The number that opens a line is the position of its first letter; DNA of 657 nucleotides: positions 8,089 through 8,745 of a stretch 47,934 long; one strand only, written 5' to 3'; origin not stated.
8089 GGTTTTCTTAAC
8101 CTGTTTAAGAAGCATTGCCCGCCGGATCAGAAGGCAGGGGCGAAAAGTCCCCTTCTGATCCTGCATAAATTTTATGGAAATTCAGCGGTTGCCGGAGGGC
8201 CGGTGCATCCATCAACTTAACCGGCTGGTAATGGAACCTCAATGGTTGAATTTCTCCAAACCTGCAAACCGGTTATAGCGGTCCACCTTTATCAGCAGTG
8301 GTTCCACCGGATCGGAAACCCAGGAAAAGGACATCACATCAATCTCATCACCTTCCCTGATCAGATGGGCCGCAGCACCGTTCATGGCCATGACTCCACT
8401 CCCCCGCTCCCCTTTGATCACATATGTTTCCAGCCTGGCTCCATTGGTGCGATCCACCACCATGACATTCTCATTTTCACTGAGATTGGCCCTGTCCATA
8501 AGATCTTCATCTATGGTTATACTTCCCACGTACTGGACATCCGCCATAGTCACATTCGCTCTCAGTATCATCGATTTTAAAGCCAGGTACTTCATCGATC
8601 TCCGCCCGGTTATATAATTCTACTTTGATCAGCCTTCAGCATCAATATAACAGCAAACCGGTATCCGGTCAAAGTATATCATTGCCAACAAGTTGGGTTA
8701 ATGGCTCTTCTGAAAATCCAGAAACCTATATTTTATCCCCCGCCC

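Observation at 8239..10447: Adenylate-forming ligase fused to a PanD-like domain, next to a stand-alone PanD paralog, with neither copy carrying the full canonical ADC residue set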

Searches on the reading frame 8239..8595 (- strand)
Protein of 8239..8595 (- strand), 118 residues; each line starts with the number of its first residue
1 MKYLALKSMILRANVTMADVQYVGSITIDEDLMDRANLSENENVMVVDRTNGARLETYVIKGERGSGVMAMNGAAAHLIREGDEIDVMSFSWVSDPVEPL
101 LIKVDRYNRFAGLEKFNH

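Call 3: search_protein_families(library=pfam, proteins=[window:8239-8595:-], max_evalue=0.01)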
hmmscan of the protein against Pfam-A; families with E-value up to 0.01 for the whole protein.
window:8239-8595:- (118 aa): 1 family
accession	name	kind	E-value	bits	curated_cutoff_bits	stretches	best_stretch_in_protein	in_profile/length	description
PF02261.22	Asp_decarbox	-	3.2e-36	124.1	25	1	1-109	1-113/115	Aspartate decarboxylase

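Call 4: search_protein_families(library=ncbifam, proteins=[window:8239-8595:-], max_evalue=0.01)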
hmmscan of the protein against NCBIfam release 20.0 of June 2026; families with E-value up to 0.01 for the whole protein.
window:8239-8595:- (118 aa): 1 family
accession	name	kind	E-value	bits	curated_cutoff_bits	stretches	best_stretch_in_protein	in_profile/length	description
TIGR00223.1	panD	equivalog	7.7e-33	113.1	106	1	2-95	2-95/126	aspartate 1-decarboxylase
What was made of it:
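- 8239..8595 (-): PanD*, 118 aa: predicted pyruvoyl-forming catalytic subunit. Has G24-S25 (8521-8526), Y22, R54, T57, Y58 and N72, but M9 (8569-8571), L11 (8563-8565) and D86. Pfam E 3e-36 and TIGR00223 113.1 against a cut-off of 106 (calls 3, 4).
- On Aspartate 1-decarboxylase (PanD), stand-alone 118-aa protein: TIGR00223 113.1 bits (calls 3, 4).
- Checked: It also passes the NCBIfam panD equivalog cut-off, 113.1 against 106 (call 4).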

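Call 6: search_solved_structures(query=window:8239-8595:-, show_alignments=3)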
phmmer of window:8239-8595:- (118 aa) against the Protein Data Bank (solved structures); distinct sequences matched with E-value up to 0.001: 25.
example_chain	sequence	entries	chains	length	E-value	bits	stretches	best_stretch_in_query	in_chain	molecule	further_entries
2c45_A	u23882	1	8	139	7.9e-30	106.4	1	5-109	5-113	Aspartate 1-decarboxylase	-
3oug_A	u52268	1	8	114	3.5e-23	85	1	5-96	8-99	Aspartate 1-decarboxylase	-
6oyy_B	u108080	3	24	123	4.1e-21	78.3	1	26-109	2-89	Aspartate 1-decarboxylase alpha chain | Aspartate 1 decarboxylase alpha chain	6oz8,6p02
6p1y_B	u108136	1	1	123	4.1e-21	78.3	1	26-109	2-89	Aspartate 1-decarboxylase alpha chain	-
1vc3_B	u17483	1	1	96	8.4e-19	70.9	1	26-112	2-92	L-Aspartate-alpha-Decarboxylase heavy chain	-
2eeo_B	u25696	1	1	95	1.3e-18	70.3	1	26-112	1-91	Aspartate 1-decarboxylase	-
1pt1_A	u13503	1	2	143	1.5e-18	70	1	6-95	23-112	Aspartate 1-decarboxylase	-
1ppy_A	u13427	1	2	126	1.9e-18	69.7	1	6-95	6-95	Aspartate 1-decarboxylase precursor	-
1pqe_A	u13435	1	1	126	5.2e-18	68.3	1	6-95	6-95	Aspartate 1-decarboxylase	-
1pqh_A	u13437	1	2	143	7.3e-18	67.9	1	6-95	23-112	Aspartate 1-decarboxylase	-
4cs0_A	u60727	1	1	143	7.3e-18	67.9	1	6-95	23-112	ASPARTATE 1-DECARBOXYLASE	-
4azd_A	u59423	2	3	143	1.4e-17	66.9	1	6-95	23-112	ASPARTATE 1-DECARBOXYLASE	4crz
1pqf_A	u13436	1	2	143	2e-17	66.5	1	6-95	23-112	Aspartate 1-decarboxylase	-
1pt0_A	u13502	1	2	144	7.1e-17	64.7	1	6-95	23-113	Aspartate 1-decarboxylase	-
1pyq_A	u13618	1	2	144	7.2e-17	64.7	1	6-95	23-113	Aspartate 1-decarboxylase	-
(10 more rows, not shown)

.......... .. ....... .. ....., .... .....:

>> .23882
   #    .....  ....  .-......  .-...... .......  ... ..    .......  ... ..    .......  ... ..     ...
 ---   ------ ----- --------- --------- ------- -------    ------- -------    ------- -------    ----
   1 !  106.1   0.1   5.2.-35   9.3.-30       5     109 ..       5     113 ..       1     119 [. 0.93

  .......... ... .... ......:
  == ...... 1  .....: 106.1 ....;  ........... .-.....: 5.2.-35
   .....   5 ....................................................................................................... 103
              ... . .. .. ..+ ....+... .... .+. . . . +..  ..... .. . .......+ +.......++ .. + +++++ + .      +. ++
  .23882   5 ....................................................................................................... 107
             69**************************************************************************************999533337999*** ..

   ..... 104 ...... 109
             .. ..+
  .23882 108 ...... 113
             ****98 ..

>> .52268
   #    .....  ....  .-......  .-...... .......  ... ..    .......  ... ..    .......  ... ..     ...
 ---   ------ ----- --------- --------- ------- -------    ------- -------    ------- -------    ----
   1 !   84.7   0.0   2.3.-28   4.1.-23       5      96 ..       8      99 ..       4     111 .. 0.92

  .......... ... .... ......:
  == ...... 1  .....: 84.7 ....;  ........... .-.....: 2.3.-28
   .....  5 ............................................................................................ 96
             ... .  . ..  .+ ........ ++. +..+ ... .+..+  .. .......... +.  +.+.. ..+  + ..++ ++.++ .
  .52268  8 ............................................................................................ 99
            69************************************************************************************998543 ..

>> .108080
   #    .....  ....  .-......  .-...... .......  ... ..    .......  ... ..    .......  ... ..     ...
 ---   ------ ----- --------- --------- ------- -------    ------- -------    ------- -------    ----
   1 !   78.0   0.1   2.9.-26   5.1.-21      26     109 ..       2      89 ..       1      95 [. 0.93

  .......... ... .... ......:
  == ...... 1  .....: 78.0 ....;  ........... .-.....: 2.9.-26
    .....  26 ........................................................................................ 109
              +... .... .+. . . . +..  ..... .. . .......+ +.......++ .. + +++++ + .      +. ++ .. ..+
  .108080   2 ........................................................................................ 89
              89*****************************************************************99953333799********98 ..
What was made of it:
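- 8239..8595 (-): PDB alignment (call 6).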

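Call 26: find_homologous_proteins(query=window:8239-8595:-)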
Query window:8239-8595:- (118 aa): 7995 proteins with E <= 0.001 among 8000 candidates; the best 120 are listed.
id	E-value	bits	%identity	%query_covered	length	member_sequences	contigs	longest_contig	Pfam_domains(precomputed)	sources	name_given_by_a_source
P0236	5.3e-70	250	100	100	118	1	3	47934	PF02261.23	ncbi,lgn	-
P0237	2.2e-60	219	85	100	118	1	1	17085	PF02261.23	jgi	jgi:aspartate 1-decarboxylase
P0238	7.7e-47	176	76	95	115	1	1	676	PF02261.23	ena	-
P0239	1.4e-46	175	74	95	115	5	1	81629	PF02261.23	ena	-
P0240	2.7e-46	174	75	95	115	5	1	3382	PF02261.23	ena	-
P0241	3.8e-46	173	75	95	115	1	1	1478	PF02261.23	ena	-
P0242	7.0e-46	173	74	93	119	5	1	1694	PF02261.23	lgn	-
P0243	1.7e-45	171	72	93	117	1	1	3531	PF02261.23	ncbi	-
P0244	2.3e-45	171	76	93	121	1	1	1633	PF02261.23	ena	-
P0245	2.9e-45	171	69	97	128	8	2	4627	PF02261.23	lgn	-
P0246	3.0e-45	171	74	93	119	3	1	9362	PF02261.23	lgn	-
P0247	3.0e-45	171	67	97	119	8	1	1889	PF02261.23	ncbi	-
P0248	3.6e-45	170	73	96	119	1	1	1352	PF02261.23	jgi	jgi:aspartate 1-decarboxylase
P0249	4.2e-45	170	74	95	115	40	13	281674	PF02261.23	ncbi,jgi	jgi:aspartate 1-decarboxylase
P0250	4.4e-45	170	75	93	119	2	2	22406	PF02261.23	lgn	-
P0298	5.1e-43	163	68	93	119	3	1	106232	PF02261.23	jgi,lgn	-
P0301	7.6e-43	163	68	94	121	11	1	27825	PF02261.23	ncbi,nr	ncbi:MAG: aspartate 1-decarboxylase [Bacteroidales bacterium]|nr:aspartate 1-decarboxylase [Candidat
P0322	2.5e-42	161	69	93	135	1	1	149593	PF02261.23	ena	-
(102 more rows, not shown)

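Call 45: find_encoding_contigs(protein=P0322, flank=5000, max_places=2)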
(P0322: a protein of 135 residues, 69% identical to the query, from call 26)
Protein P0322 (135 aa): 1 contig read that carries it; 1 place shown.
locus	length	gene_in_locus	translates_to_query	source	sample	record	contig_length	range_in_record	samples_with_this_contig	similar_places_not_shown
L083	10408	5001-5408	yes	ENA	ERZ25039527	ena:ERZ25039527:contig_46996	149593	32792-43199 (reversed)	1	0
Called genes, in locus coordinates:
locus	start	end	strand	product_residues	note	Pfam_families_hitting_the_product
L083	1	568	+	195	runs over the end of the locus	PF13505:OMP_b-brl, PF13568:OMP_b-brl_2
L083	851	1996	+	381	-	PF13439:Glyco_transf_4, PF13579:Glyco_trans_4_4, PF00534:Glycos_transf_1, PF13692:Glyco_trans_1_4, PF13524:Glyco_trans_1_2 (faint)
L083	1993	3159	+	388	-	PF01522:Polysacc_deac_1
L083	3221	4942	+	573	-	PF27533:CapK_C, PF02261:Asp_decarbox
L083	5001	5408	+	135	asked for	PF02261:Asp_decarbox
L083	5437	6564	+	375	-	PF02163:Peptidase_M50, PF00571:CBS (faint)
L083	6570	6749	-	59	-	-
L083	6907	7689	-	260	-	-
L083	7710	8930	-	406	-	PF00248:Aldo_ket_red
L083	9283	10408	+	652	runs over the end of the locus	PF03169:OPT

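Call 46: find_encoding_contigs(protein=P0301, flank=5000, max_places=2)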
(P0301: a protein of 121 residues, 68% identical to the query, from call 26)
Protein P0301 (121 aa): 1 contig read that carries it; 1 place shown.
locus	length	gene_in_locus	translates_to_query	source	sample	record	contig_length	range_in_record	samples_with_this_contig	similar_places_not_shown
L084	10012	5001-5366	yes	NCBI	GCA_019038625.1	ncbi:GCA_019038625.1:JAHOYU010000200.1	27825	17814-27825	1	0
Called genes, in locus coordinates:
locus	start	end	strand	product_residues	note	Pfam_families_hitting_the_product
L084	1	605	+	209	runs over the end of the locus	PF13505:OMP_b-brl, PF13568:OMP_b-brl_2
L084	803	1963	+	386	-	PF13439:Glyco_transf_4, PF13579:Glyco_trans_4_4, PF20706:GT4-conflict, PF00534:Glycos_transf_1, PF13692:Glyco_trans_1_4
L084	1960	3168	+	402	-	PF01522:Polysacc_deac_1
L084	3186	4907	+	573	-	PF27533:CapK_C, PF02261:Asp_decarbox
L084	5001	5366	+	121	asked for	PF02261:Asp_decarbox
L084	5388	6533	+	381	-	PF02163:Peptidase_M50, PF00571:CBS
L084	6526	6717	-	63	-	-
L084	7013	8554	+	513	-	PF13188:PAS_8 (faint), PF00989:PAS, PF08448:PAS_4, PF13426:PAS_9 (weak), PF02518:HATPase_c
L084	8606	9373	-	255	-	-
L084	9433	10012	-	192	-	?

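Call 47: find_encoding_contigs(protein=P0298, flank=5000, max_places=2)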
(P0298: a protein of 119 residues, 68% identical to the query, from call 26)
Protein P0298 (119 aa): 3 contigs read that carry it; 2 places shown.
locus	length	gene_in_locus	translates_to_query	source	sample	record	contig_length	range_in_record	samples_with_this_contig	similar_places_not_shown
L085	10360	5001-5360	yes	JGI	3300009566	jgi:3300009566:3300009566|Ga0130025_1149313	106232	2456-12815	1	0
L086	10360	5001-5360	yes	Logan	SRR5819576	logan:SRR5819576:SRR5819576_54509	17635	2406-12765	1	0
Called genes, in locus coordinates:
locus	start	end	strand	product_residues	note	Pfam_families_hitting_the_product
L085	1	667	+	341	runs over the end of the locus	PF01209:Ubie_methyltran, PF13489:Methyltransf_23, PF13847:Methyltransf_31, PF08241:Methyltransf_11, PF08242:Methyltransf_12, PF13649:Methyltransf_25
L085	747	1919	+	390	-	PF13439:Glyco_transf_4, PF13579:Glyco_trans_4_4, PF20706:GT4-conflict (weak), PF00534:Glycos_transf_1, PF13692:Glyco_trans_1_4, PF13524:Glyco_trans_1_2 (weak)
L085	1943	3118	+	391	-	PF01522:Polysacc_deac_1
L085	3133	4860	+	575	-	PF27533:CapK_C, PF02261:Asp_decarbox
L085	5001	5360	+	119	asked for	PF02261:Asp_decarbox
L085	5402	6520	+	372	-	PF02163:Peptidase_M50, PF00571:CBS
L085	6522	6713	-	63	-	-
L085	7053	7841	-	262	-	-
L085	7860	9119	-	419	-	PF00248:Aldo_ket_red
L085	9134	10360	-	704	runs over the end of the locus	PF26550:Tricorn_2nd (weak), PF26549:Tricorn_N, PF01738:DLH (weak), PF02129:Peptidase_S15 (weak), PF20434:BD-FAE, PF00561:Abhydrolase_1 (weak), PF00326:Peptidase_S9, PF07859:Abhydrolase_3 (weak), +5 more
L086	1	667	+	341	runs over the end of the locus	PF01209:Ubie_methyltran, PF13489:Methyltransf_23, PF13847:Methyltransf_31, PF08241:Methyltransf_11, PF08242:Methyltransf_12, PF13649:Methyltransf_25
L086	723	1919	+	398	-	PF13439:Glyco_transf_4, PF13579:Glyco_trans_4_4, PF20706:GT4-conflict (weak), PF00534:Glycos_transf_1, PF13692:Glyco_trans_1_4, PF13524:Glyco_trans_1_2 (weak)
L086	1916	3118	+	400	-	PF01522:Polysacc_deac_1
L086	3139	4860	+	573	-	PF27533:CapK_C, PF02261:Asp_decarbox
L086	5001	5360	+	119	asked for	PF02261:Asp_decarbox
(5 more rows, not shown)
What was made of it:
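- Three PanD*-type proteins picked independently all have the fused gene just upstream (calls 45-47).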
